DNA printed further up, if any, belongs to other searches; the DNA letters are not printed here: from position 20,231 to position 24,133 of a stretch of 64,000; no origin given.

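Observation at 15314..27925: Single ~4,200-codon tape measure gene implying an exceptionally long tail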

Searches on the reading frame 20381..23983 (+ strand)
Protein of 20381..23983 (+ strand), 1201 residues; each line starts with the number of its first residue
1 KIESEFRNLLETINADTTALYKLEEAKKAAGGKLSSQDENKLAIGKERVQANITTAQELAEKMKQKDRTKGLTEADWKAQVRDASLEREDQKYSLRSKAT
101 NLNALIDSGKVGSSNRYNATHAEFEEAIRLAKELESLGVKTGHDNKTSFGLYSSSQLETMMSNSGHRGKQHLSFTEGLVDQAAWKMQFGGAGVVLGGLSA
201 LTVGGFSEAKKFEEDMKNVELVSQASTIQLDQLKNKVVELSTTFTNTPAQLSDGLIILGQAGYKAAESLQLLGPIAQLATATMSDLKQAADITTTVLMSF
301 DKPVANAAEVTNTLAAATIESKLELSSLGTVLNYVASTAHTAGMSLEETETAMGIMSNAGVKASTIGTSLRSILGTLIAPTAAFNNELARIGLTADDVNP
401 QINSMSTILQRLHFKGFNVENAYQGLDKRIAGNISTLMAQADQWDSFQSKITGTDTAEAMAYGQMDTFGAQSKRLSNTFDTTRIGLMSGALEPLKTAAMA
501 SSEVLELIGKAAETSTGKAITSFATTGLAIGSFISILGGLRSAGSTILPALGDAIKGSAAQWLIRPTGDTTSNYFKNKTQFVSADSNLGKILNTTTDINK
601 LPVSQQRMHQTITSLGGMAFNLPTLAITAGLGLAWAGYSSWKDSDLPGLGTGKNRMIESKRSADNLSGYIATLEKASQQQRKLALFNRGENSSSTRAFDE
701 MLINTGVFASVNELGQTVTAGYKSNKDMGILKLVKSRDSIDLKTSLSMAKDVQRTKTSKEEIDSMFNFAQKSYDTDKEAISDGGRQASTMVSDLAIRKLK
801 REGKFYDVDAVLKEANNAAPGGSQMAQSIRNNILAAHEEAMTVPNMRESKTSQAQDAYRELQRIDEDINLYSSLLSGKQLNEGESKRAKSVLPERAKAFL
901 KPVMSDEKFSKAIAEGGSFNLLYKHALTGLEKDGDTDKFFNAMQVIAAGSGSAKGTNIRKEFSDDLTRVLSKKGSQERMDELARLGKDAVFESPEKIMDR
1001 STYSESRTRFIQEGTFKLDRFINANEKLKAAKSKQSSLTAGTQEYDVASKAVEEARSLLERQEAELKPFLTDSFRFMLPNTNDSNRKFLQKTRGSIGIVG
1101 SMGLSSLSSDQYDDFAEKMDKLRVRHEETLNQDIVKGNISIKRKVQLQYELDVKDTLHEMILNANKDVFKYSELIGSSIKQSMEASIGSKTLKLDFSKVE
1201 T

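Call 8: search_dna_similar(query=window:20900-23900:+, collection=phages, mode=protein, max_rows=30)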
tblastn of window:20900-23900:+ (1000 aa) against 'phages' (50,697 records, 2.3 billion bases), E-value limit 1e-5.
Records with a match: 741; places in all: 741; records where one place covers at least 80% of the query: 0.
Best place of each record, by identity: <60% 741.
By first word of the organism name: Paenibacillus 85; Bacillus 73; Enterococcus 72; Staphylococcus 64; Vibrio 47; Lactobacillus 38; Clostridium 34; Streptococcus 34; Klebsiella 28; Arthrobacter 23; and 63 more.
By host as written in the record: - 69; Paenibacillus larvae 48; Klebsiella pneumoniae 23; Enterococcus faecalis 21; Paenibacillus larvae ATCC 9545 19; Listeria monocytogenes 18; Staphylococcus aureus 15; Bacillus anthracis 12; and 291 more.
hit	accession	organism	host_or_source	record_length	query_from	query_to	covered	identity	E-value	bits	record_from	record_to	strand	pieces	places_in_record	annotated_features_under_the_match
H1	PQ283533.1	Enterococcus phage vB_ElaS_B1578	Enterococcus sp. VKM B-1578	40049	39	395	36%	28.9%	9e-21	105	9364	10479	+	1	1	tape measure protein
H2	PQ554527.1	Acinetobacter phage D2SVT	Acinetobacter baumannii AB5075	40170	39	395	36%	28.9%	9e-21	105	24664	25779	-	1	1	tail length tape measure protein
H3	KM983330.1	Clostridium phage phiCT19406A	Clostridium tetani ATCC 19406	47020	36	419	38%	26.1%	5e-17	93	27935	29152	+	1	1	tail tape measure protein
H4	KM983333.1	Clostridium phage phiCTC2A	Clostridium tetani C2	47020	36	419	38%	26.1%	5e-17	93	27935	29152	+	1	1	tail tape measure protein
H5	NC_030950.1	Clostridium phage phiCT19406A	Clostridium tetani ATCC 19406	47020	36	419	38%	26.1%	5e-17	93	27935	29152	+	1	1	tail tape measure protein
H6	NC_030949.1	Clostridium phage phiCTC2A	Clostridium tetani C2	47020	36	419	38%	26.1%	5e-17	93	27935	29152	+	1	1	tail tape measure protein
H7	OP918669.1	Bacillus phage yong1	Bacillus subtilis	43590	36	395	36%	27.4%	1e-18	98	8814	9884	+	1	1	tail tape measure protein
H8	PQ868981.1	Curtobacterium phage Shrew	Curtobacterium flaccumfaciens NRRL ...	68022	35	391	36%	27.3%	5e-18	96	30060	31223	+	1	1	62: tape measure protein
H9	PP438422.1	Microcystis phage Mae-JY30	Microcystis aeruginosa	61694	34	379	35%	28.1%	5e-22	109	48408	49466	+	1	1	hypothetical protein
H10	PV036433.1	Ruminococcus phage NatCom_23091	Ruminococcus sp.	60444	36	384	35%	27.1%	9e-17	92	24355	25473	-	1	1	tail length tape measure protein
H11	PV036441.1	Ruminococcus phage NatCom_29429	Ruminococcus sp.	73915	36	384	35%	27.1%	1e-16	92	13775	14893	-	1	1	tail length tape measure protein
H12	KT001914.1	Caulobacter phage Seuss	Caulobacter crescentus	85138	43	321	28%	32.9%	9e-30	134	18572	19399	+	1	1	tape measure protein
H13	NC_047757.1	Caulobacter phage Seuss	Caulobacter crescentus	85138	43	321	28%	32.9%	9e-30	134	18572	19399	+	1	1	tail length tape measure protein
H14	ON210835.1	Bacillus phage 268TH002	Bacillus subtilis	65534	35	379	35%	26.5%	3e-7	61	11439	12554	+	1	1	18: tape measure protein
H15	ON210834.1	Bacillus phage 268TH007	Bacillus subtilis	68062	35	379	35%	26.5%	3e-7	61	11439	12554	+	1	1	18: tape measure protein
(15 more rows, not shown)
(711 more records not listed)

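Call 43: get_annotated_region(hit=H13, flank=9000)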
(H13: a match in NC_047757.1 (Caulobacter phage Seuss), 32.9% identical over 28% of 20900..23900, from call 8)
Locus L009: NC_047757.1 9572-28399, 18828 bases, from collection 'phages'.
description: Caulobacter phage Seuss, complete genome.
organism: Caulobacter phage Seuss (NCBI taxid 1675601)
taxonomy: Viruses; Duplodnaviria; Heunggongvirae; Uroviricota; Caudoviricetes; Seussvirus; Seussvirus seuss
host: Caulobacter crescentus; source: -; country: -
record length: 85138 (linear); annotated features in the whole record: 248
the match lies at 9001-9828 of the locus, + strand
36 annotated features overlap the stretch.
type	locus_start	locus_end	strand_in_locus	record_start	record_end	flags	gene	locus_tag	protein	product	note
CDS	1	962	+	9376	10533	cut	-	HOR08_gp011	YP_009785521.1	hypothetical protein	-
regulatory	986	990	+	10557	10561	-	-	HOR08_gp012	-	ribosome_binding_site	-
CDS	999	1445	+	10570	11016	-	-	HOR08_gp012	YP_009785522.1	hypothetical protein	-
regulatory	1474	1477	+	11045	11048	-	-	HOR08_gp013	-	ribosome_binding_site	-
CDS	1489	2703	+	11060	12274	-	-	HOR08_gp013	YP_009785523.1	major head protein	-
regulatory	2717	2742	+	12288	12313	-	-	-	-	terminator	-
regulatory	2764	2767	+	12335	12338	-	-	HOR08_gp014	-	ribosome_binding_site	-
CDS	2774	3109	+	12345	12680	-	-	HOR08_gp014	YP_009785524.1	hypothetical protein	-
regulatory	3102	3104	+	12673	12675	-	-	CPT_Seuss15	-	ribosome_binding_site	-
CDS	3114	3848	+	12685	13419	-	-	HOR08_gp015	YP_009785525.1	hypothetical protein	-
regulatory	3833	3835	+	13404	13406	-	-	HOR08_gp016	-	ribosome_binding_site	-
CDS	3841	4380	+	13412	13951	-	-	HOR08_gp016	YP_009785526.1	hypothetical protein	-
regulatory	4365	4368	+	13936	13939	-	-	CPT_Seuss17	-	ribosome_binding_site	-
CDS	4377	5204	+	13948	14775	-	-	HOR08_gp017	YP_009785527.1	hypothetical protein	-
regulatory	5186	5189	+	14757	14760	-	-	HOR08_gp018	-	ribosome_binding_site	-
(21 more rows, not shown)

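Call 47: find_homologous_proteins(query=window:20381-23983:+, max_evalue=1e-10)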
Query window:20381-23983:+ (1201 aa): 39 proteins with E <= 1e-10 among 8000 candidates.
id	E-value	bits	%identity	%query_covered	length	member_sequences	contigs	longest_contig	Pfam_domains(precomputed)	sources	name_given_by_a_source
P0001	1.6e-34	137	31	34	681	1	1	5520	PF10145.15,PF20155.5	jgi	-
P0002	1.3e-30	124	30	31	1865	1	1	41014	PF01551.30,PF10145.15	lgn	-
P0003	3.3e-30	123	32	26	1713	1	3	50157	PF10145.15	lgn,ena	-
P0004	4.7e-30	123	34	26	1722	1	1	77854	PF10145.15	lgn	-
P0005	1.9e-26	111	31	25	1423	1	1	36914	PF10145.15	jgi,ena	-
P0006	2.4e-26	110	27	35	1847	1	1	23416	PF10145.15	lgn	-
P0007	6.4e-26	109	31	29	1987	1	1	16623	PF10145.15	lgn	-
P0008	1.3e-25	108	33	24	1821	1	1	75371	PF10145.15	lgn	-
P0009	2.8e-22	97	28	27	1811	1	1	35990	PF10145.15,PF18013.7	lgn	-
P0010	8.2e-22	95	29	28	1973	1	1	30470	PF10145.15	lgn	-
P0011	4.9e-21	93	27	29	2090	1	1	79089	PF10145.15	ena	-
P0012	4.6e-19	86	29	21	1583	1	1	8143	PF10145.15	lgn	-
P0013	5.5e-19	86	37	18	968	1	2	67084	PF09718.16,PF10145.15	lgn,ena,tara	tara:strand:- start:5702 stop:8608 length:2907 start_codon:yes stop_codon:yes gene_type:complete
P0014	1.1e-18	85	28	32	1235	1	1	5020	PF10145.15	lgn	-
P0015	6.3e-18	82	29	18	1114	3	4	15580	PF10145.15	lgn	-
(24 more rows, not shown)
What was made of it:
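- Close relatives of the core are 1,700-2,000 aa (call 47).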
